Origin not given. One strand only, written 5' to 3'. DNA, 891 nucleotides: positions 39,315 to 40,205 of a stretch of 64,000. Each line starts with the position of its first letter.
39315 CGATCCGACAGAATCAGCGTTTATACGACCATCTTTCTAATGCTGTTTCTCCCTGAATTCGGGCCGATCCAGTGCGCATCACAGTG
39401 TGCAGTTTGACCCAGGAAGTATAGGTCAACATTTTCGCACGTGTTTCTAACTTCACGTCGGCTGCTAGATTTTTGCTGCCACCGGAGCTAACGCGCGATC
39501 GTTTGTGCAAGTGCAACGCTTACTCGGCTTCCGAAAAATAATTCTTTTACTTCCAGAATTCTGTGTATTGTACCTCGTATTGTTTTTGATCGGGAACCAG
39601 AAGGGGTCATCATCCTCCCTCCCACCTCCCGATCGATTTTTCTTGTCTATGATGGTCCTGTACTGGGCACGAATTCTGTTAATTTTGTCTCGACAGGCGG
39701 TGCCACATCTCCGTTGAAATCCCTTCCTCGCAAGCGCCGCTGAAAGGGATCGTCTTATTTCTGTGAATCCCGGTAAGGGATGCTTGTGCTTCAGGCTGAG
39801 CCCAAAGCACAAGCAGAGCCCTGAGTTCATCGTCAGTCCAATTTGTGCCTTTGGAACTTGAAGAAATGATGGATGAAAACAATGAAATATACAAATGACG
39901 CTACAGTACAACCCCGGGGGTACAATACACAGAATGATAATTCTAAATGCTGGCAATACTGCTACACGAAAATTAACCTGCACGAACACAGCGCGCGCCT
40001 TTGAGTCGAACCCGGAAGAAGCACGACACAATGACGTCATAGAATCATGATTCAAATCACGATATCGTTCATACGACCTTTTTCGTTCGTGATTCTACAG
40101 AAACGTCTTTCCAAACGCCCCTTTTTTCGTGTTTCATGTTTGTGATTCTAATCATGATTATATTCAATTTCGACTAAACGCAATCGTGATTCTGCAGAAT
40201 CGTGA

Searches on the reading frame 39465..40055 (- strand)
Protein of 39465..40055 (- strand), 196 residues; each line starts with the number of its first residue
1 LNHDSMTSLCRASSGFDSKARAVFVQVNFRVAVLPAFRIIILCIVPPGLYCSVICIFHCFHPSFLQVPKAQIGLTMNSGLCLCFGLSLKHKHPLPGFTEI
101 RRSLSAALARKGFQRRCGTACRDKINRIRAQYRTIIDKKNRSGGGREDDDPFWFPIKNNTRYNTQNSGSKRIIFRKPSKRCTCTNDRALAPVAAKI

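Call 56: search_protein_families(library=pfam, proteins=[window:39465-40055:-], max_evalue=0.1)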
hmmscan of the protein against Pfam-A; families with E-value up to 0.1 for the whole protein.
window:39465-40055:- (196 aa): 1 family
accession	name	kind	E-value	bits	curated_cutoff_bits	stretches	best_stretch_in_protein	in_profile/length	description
PF13837.12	Myb_DNA-bind_4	-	0.00078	20.2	27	1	103-142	38-76/89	Myb/SANT-like DNA-binding domain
